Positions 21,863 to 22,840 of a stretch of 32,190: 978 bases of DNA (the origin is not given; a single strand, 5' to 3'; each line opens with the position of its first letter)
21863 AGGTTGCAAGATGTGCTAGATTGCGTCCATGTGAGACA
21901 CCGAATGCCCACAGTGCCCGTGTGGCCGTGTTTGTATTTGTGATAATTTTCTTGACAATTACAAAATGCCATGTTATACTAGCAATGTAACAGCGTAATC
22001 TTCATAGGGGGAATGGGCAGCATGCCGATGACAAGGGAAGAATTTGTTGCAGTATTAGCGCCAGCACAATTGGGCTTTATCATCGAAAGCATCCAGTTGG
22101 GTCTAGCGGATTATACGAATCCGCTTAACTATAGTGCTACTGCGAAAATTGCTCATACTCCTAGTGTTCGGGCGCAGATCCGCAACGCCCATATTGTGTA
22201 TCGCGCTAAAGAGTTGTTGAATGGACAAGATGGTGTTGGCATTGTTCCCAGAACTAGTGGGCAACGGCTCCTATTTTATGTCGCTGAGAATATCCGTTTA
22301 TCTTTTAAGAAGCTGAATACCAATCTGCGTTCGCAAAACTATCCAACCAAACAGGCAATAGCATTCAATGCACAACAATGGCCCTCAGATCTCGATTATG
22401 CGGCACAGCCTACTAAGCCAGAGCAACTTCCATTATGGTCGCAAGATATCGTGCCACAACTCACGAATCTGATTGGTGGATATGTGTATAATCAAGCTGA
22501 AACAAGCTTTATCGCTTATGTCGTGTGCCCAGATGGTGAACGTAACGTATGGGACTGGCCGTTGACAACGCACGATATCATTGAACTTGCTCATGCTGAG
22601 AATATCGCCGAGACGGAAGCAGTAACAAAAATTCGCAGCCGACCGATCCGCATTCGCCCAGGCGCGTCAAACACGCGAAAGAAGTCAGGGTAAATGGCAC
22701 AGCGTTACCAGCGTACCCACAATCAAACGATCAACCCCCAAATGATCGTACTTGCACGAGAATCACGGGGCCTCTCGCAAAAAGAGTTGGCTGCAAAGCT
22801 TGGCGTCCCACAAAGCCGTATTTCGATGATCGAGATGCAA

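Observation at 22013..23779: Candidate novel two-gene module: orphan 226-aa protein abutting an XRE-HTH / ImmA-IrrE metallopeptidase fusion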

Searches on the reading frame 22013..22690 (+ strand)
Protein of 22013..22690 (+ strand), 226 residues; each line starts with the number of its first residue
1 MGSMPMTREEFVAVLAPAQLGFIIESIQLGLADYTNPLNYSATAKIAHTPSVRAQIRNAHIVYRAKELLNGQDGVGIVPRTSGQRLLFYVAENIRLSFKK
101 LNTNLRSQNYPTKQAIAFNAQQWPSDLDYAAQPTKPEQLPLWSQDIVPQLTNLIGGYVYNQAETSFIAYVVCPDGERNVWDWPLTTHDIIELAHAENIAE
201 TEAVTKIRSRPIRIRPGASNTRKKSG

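Call 6: search_protein_families(library=pfam, proteins=[window:22013-22690:+], max_evalue=1)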
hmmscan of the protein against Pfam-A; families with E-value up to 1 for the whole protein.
window:22013-22690:+ (226 aa): 0 families

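Call 7: search_protein_families(library=padloc, proteins=[window:22013-22690:+], max_evalue=1)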
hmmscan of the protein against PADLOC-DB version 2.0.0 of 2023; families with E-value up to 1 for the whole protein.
window:22013-22690:+ (226 aa): 0 families

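Call 8: search_protein_families(library=phrogs, proteins=[window:22013-22690:+], max_evalue=1)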
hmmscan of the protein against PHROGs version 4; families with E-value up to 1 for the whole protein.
window:22013-22690:+ (226 aa): 1 family
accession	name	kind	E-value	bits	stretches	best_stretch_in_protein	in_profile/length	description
phrog_15813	-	unknown function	0.41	10.8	1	58-120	50-110/209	-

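Call 9: search_protein_families(library=ncbifam, proteins=[window:22013-22690:+], max_evalue=1)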
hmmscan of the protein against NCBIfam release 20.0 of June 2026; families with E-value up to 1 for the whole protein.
window:22013-22690:+ (226 aa): 0 families

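Call 10: find_homologous_proteins(query=window:22013-22690:+, max_evalue=0.01)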
Query window:22013-22690:+ (226 aa): 6 proteins with E <= 0.01 among 290 candidates.
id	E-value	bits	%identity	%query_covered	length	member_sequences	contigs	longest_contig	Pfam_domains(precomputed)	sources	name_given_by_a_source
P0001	3.1e-145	499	100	99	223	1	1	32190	-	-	-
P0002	8.3e-62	227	51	99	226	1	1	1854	-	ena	-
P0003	1.9e-59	219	50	99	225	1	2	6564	-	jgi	jgi:hypothetical protein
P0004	1.1e-50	190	45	94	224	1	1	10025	-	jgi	jgi:hypothetical protein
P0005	5.5e-46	175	43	98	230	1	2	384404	-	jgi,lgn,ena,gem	-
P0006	2.0e-41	160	40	99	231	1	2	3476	-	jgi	jgi:hypothetical protein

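Call 12: find_encoding_contigs(protein=P0005, flank=8000, max_places=3)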
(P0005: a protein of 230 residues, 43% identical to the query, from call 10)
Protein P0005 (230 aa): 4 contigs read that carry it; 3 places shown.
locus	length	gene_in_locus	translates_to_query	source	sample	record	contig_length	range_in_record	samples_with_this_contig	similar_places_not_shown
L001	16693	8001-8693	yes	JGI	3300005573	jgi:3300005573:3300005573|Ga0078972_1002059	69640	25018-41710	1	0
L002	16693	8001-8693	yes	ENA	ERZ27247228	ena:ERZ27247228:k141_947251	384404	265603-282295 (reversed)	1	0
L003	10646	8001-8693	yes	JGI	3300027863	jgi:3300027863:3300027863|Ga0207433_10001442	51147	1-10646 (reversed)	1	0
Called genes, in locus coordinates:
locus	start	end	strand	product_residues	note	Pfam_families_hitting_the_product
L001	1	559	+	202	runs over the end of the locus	-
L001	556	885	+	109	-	-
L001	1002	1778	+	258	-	PF06210:DUF1003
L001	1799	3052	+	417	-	-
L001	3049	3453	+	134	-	-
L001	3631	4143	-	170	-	PF10547:P22_AR_N (weak)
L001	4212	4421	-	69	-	-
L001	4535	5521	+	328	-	-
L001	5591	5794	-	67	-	-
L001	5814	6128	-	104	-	-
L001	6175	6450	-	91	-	-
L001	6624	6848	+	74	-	PF13560:HTH_31, PF12844:HTH_19, PF13413:HTH_25 (weak), PF01381:HTH_3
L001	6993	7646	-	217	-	-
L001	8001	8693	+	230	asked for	-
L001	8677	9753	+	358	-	PF01381:HTH_3, PF13560:HTH_31 (faint), PF06114:Peptidase_M78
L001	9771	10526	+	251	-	PF28206:Vpar_1526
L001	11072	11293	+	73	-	-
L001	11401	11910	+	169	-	PF02661:Fic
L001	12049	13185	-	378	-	PF01381:HTH_3, PF12844:HTH_19 (weak), PF13560:HTH_31 (weak), PF06114:Peptidase_M78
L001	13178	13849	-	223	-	-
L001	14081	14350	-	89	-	PF13935:Ead_Ea22 (weak)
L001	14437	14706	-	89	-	-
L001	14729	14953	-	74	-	-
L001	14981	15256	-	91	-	-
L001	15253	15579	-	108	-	-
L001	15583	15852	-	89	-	-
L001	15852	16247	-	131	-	-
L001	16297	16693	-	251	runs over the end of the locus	-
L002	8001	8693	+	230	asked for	-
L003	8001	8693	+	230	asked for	-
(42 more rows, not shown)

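Call 13: find_encoding_contigs(protein=P0004, flank=8000, max_places=3)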
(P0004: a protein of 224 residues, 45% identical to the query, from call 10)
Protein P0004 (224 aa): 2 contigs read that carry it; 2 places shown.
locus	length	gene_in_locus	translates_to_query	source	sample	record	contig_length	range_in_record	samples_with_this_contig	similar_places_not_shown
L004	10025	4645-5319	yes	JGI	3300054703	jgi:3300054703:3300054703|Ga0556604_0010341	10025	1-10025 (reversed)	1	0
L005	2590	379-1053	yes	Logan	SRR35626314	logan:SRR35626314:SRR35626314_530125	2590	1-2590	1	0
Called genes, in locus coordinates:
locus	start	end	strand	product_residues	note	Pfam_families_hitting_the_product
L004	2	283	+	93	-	PF00190:Cupin_1 (weak), PF07883:Cupin_2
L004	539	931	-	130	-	-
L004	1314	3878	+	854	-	PF13802:Gal_mutarotas_2, PF01055:Glyco_hydro_31_2nd, PF21365:Glyco_hydro_31_3rd, PF17137:DUF5110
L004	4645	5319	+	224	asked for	-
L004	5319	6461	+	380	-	PF01381:HTH_3, PF13560:HTH_31, PF06114:Peptidase_M78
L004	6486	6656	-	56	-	-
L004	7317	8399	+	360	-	PF07885:Ion_trans_2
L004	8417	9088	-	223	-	PF13529:Peptidase_C39_2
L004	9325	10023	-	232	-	PF00561:Abhydrolase_1, PF12146:Hydrolase_4, PF12697:Abhydrolase_6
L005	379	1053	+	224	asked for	-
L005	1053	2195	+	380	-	PF01381:HTH_3, PF13560:HTH_31, PF06114:Peptidase_M78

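Call 14: find_encoding_contigs(protein=P0003, flank=8000, max_places=3)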
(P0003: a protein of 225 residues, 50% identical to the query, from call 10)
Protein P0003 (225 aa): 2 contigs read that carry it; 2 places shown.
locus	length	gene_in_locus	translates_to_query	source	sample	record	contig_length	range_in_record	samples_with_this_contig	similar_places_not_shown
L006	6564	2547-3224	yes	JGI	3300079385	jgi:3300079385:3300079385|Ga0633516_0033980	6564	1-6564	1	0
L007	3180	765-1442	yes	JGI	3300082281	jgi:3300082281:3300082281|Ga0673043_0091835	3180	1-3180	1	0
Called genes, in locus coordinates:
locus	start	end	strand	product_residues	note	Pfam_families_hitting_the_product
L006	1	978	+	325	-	?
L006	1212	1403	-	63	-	-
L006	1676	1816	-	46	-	-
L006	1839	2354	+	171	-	PF18135:Type_ISP_C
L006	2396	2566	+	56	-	-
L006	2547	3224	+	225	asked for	-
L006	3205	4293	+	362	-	PF01381:HTH_3, PF13560:HTH_31 (weak), PF06114:Peptidase_M78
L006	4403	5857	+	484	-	PF00069:Pkinase, PF07714:PK_Tyr_Ser-Thr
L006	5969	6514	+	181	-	PF02481:DNA_processg_A, PF17782:WHD_DprA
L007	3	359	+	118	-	?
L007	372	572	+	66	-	PF18135:Type_ISP_C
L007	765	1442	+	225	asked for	-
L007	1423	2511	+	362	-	PF01381:HTH_3, PF13560:HTH_31 (weak), PF06114:Peptidase_M78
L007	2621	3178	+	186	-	?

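Call 17: find_encoding_contigs(protein=P0006, flank=8000, max_places=3)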
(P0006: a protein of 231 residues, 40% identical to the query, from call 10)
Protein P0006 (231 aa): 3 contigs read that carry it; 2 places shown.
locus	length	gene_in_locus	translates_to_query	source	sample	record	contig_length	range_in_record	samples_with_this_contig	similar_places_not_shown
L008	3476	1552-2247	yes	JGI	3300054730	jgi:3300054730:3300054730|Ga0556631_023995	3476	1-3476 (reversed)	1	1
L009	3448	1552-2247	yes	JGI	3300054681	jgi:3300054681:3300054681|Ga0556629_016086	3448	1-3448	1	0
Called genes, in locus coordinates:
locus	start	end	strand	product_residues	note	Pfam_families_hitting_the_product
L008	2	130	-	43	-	?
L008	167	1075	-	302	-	-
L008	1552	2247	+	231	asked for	-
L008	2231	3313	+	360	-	PF01381:HTH_3, PF06114:Peptidase_M78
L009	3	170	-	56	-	?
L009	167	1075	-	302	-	-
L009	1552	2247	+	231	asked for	-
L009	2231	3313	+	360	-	PF01381:HTH_3, PF06114:Peptidase_M78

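Call 18: find_encoding_contigs(protein=P0002, flank=8000, max_places=3)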
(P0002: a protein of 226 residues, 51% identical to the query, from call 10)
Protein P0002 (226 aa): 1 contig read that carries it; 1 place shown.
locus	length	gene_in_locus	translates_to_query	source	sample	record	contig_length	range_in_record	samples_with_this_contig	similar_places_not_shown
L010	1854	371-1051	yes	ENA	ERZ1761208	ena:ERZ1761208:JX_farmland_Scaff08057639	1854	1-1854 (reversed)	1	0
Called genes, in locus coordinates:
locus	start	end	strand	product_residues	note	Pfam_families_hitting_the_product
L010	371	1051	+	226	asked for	-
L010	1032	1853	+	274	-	?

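Call 30: search_protein_representatives(alignment_id=A1)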
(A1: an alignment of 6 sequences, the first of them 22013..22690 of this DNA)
Query: 6 sequences, 226 profile positions. Proteins with E-value up to 0.001 (for the whole library): 576; up to 1e-10: 129; up to 1e-30: 38. The best 150 are listed.
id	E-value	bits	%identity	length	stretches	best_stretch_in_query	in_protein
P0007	8.5e-89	313.2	-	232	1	1-224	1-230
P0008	4.1e-83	294.7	-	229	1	1-223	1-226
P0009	1.3e-74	266.8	-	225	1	1-224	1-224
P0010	5.4e-63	228.8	-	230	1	1-222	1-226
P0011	3.2e-55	203.4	-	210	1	5-219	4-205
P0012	3.2e-47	177.3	-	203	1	1-197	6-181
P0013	7.1e-47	176.1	-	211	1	3-221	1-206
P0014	1.8e-45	171.5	-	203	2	3-121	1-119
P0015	2.0e-45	171.4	-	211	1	3-222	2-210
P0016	3.7e-45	170.5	-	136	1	1-124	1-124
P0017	1.2e-44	168.9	-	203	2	3-119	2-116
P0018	7.6e-44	166.2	-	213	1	3-225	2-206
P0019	1.4e-42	162.1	-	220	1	1-223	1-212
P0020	3.4e-42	160.8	-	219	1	1-224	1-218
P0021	1.4e-41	158.8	-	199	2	1-119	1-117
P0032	1.4e-37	145.7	-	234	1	1-219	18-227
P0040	2.1e-32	128.8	-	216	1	1-207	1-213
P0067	1.7e-17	80.0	-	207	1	4-213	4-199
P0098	7.0e-13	64.9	-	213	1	18-185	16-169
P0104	1.5e-12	63.9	-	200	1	1-192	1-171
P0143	2.1e-10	56.8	-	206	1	3-210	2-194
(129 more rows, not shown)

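Call 33: search_protein_families(library=padloc, alignment_id=A3, max_evalue=0.01)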
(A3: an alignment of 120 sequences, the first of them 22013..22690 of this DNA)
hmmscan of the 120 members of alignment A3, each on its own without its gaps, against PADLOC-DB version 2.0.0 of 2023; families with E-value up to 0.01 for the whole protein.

A. member 1, window:22013-22690:+ (226 aa): 0 families

B. families by the number of members that match (of 120 scanned): 4 families
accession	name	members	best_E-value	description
PDLC01592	Cas8a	1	0.00016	CAS-I-A; effector_LS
PDLC02034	Cas4d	1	0.0023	-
PDLC01773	Cas4c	1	0.0058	-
PDLC02160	Avs1c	1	0.0074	-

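Call 34: search_protein_families(library=pfam, alignment_id=A3, max_evalue=0.01)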
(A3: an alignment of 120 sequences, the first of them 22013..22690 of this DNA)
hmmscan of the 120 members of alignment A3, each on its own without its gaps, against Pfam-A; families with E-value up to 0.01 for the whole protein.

A. member 1, window:22013-22690:+ (226 aa): 0 families

B. families by the number of members that match (of 120 scanned): 1 family
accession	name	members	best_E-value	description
PF19138.6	TbsP_N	1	0.0012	Transcriptional regulator TbsP-like, N-terminal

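Call 35: search_solved_structures(query=A3, max_evalue=1)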
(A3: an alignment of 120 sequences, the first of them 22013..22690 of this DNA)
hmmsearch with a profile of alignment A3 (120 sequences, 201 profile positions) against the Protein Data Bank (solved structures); distinct sequences matched with E-value up to 1: 1.
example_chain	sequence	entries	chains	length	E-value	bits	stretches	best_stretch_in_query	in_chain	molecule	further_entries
7qep_C7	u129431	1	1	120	0.18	14.3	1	50-96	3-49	40S ribosomal protein S17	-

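Call 40: find_related_loci(query=A4, collection=viral_contigs, flank=6000)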
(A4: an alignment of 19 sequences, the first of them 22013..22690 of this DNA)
Query A4 (226 aa) in viral_contigs; peptide patterns used: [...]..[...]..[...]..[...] (x = any residue, [..] = any of these).
8 stretches matched a pattern; 1 encode a relative of the query (tblastn E <= 1e-3); 1 distinct loci.
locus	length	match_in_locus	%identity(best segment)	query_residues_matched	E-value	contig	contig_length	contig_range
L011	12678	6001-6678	43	2-225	7e-56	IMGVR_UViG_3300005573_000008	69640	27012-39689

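Call 41: find_related_loci(query=A1, collection=genome_contigs, flank=8000)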
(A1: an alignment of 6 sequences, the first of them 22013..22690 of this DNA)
Query A1 (226 aa) in genome_contigs; peptide patterns used: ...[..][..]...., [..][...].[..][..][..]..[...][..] (x = any residue, [..] = any of these).
95 stretches matched a pattern, but none encodes a relative of the query by tblastn (E <= 1e-3).

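Call 44: find_homologous_proteins(query=A3, max_evalue=0.001)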
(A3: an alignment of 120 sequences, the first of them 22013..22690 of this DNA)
Query A3 (120 sequences) (226 aa, profile of the alignment): 12 proteins with E <= 0.001 among 2885 candidates.
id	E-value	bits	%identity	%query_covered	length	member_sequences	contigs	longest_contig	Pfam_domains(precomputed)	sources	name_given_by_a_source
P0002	3.7e-68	247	51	99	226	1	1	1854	-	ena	-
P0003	1.1e-67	245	50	99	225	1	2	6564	-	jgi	jgi:hypothetical protein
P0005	3.4e-59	218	43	98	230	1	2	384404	-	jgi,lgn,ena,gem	-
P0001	3.2e-58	214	100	99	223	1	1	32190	-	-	-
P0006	5.4e-56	207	40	99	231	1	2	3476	-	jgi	jgi:hypothetical protein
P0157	5.9e-56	207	34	82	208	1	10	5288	-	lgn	-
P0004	5.4e-55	204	45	94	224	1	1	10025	-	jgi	jgi:hypothetical protein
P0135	6.0e-43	165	24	84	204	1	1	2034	-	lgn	-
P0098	5.4e-39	152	22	80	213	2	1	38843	-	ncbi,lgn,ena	-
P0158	8.8e-39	151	22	78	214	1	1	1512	-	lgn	-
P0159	1.4e-36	144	24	72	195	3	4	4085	-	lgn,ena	-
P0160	6.5e-35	138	23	80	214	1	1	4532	-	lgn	-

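Call 45: find_encoding_contigs(protein=P0098, flank=8000, max_places=2)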
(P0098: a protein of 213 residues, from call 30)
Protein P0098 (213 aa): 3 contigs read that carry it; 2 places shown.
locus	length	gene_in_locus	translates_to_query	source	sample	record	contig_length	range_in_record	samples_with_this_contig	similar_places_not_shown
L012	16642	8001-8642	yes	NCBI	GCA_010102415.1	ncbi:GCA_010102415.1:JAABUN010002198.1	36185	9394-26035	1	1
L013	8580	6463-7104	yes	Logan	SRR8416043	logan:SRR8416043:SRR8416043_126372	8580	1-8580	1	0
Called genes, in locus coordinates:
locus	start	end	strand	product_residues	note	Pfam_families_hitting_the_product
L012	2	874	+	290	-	-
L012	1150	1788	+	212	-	-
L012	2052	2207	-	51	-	-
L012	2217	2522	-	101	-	-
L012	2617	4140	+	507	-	PF00817:IMS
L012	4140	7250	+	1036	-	PF02811:PHP, PF07733:DNA_pol3_alpha, PF17657:DNA_pol3_finger, PF14579:HHH_6, PF01336:tRNA_anti-codon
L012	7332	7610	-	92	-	-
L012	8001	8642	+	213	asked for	-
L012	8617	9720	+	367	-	PF01381:HTH_3, PF13560:HTH_31, PF06114:Peptidase_M78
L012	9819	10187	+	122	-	-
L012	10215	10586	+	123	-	-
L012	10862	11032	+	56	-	-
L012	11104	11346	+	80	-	-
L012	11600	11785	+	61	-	-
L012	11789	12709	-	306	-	PF12760:Zn_ribbon_IS1595, PF12762:DDE_Tnp_IS1595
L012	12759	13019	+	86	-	-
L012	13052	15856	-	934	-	PF13091:PLDc_2, PF00176:SNF2-rel_dom, PF04851:ResIII, PF00271:Helicase_C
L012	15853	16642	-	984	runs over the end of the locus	PF06634:DUF1156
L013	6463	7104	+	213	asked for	-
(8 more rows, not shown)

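Call 46: find_encoding_contigs(protein=P0157, flank=5000, max_places=2)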
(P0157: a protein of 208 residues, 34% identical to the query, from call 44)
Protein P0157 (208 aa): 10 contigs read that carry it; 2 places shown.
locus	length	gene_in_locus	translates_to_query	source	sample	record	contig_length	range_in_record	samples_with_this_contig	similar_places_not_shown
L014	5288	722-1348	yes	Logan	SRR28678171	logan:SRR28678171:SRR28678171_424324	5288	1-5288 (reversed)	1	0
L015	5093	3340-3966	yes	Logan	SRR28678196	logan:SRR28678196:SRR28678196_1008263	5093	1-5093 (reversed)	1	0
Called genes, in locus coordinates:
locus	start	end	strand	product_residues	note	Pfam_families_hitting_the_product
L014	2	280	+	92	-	?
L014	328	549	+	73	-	-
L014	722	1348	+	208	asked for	-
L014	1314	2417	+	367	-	PF01381:HTH_3, PF13560:HTH_31 (weak), PF06114:Peptidase_M78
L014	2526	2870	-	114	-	-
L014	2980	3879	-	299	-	-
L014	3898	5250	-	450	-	-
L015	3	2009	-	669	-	?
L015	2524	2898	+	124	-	-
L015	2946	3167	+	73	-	-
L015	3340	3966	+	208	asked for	-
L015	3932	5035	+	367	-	PF01381:HTH_3, PF13560:HTH_31 (weak), PF06114:Peptidase_M78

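Call 47: find_encoding_contigs(protein=P0159, flank=5000, max_places=2)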
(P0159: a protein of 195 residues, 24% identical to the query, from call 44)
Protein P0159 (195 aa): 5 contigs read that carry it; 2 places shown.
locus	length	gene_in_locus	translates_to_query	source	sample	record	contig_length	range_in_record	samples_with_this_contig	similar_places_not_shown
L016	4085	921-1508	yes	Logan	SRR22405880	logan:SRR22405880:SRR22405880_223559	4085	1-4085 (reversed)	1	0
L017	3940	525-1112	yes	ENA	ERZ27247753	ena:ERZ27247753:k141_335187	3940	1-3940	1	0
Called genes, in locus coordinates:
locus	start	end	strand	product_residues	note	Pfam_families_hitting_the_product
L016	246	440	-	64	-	-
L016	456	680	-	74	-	-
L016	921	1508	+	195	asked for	-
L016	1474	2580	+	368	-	PF01381:HTH_3, PF13560:HTH_31 (weak), PF06114:Peptidase_M78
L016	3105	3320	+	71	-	PF01527:HTH_Tnp_1 (faint), PF13542:HTH_Tnp_ISL3 (faint), PF12728:HTH_17 (weak), PF13411:MerR_1, PF00376:MerR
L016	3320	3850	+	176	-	-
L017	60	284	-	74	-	-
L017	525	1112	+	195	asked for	-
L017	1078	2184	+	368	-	PF01381:HTH_3, PF13560:HTH_31 (weak), PF06114:Peptidase_M78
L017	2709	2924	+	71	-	PF01527:HTH_Tnp_1 (faint), PF13542:HTH_Tnp_ISL3 (faint), PF12728:HTH_17 (weak), PF13411:MerR_1, PF00376:MerR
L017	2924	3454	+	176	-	-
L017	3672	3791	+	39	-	-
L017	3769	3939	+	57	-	?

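Call 48: find_encoding_contigs(protein=P0160, flank=5000, max_places=2)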
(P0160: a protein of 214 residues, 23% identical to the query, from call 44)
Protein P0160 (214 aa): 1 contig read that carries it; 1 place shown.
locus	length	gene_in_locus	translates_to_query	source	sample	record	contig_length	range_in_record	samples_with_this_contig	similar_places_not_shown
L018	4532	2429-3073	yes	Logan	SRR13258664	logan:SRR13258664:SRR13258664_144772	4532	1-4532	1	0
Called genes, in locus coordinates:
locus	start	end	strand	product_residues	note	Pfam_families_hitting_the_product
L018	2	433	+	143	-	?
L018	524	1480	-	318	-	PF03069:FmdA_AmdA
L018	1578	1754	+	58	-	PF18765:Polbeta (weak), PF01909:NTP_transf_2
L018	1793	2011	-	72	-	-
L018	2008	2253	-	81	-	-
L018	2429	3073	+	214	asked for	-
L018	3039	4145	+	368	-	PF01381:HTH_3, PF13560:HTH_31 (weak), PF06114:Peptidase_M78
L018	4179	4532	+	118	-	?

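Call 52: predict_structure(alignment_id=A1)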
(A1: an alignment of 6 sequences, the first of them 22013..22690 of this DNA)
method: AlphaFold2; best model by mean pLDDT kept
length: 226 residues; sequences in the alignment: 6
mean_pLDDT: 72.7   pTM: 0.75
mean pLDDT of the five models: 72.7, 69.0, 67.1, 66.6, 60.4
residues with pLDDT >= 90: 48; 70-90: 101; 50-70: 25; < 50: 52
segments of 3 or more residues with pLDDT < 50: 110-148, 215-226
pLDDT, mean of each block of 10 residues (from residue 1): 72 87 94 80 70 78 85 77 73 83 72 43 39 37 44 86 89 83 94 90 93 54 36
secondary structure, 60 per line:
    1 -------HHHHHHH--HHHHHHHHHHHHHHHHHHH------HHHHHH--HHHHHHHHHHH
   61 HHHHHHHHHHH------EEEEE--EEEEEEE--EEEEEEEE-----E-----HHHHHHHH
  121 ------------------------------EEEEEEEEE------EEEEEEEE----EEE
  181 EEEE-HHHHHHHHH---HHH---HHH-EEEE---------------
elements in order: H8-14 H17-35 H42-47 H50-71 E78-82 E85-91 E94-101 H113-120 E151-159 E166-173 E178-184 H186-194 E208-211

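Call 55: fold_search(model_id=the predicted structure, library=pdb)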
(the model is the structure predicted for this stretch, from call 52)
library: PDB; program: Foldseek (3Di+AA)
matches with E <= 10: 189; with E <= 0.001: 0
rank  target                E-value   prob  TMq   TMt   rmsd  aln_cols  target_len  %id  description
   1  7uxa_C                5.3e-02  0.38  0.20  0.22  11.2       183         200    8  Human tRNA Splicing Endonuclease Complex bound to pre-tRNA-ARG (released 2023-02-08)
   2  8hmy_A                5.9e-02  0.30  0.19  0.15  11.4       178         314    9  Cryo-EM structure of the human pre-catalytic TSEN/pre-tRNA complex (released 2023-04-19)
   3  8a4b_C                9.5e-02  0.25  0.26  0.28  12.6       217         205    7  Structure of human Rep15:Rab3B_Q81L complex. (released 2022-08-10)
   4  5x89                  1.1e-01  0.30  0.19  0.14   9.8       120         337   14  The X-ray crystal structure of subunit fusion RNA splicing endonuclease from Methanopyrus kandleri (released 2018-01-24)
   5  8hmz_A                1.3e-01  0.21  0.19  0.15  12.3       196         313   11  Cryo-EM structure of the human post-catalytic TSEN/pre-tRNA complex (released 2023-04-19)
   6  9iab_A                1.9e-01  0.08  0.14  0.12  14.7       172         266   12  Structure of the Argonaute-associated Cas4 family protein 1 (ACE1) from Chroococcidiopsis thermalis (CtACE1) (released 2025-04-23)
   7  9iab_B                3.5e-01  0.06  0.14  0.12  17.4       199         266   12  Structure of the Argonaute-associated Cas4 family protein 1 (ACE1) from Chroococcidiopsis thermalis (CtACE1) (released 2025-04-23)
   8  1sx5_B                4.6e-01  0.14  0.22  0.21  11.0       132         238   11  K38A EcoRV bound to cleaved DNA and Mn2+: P1 crystal form (released 2004-04-06)
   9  4gsk_A                4.9e-01  0.08  0.14  0.07  16.0       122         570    8  Crystal structure of an Atg7-Atg10 crosslinked complex (released 2012-11-14)
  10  9iac_B                5.5e-01  0.03  0.14  0.13  16.5       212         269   14  Structure of the Argonaute-associated Cas4 family protein 1 (ACE1) from Microcystis aeruginosa (MaACE1) (released 2025-04-23)
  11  4gsj                  9.4e-01  0.06  0.09  0.07  14.1        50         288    6  Crystal structure of Atg7 NTD K14A F16A D18A mutant (released 2012-11-14)
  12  4jav_A                9.4e-01  0.03  0.15  0.14  17.8       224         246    8  Structural basis of a rationally rewired protein-protein interface (HK853wt and RR468mutant V13P, L14I, I17M and N21V) (released 2013-09-04)
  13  6azr_A                1.1e+00  0.02  0.14  0.14  19.4       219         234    9  Crystal structure of the T264A HK853cp-BeF3-RR468 complex (released 2017-12-27)
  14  1sx8_A                1.1e+00  0.12  0.24  0.23  10.9       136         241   12  EcoRV bound to cognate DNA and Mn2+ (released 2004-04-06)
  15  9e2x_E                1.1e+00  0.03  0.12  0.07  14.4       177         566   10  Cryo-EM structure of yeast CMG helicase stalled at G4-containing DNA template, state 2 (released 2025-03-19)
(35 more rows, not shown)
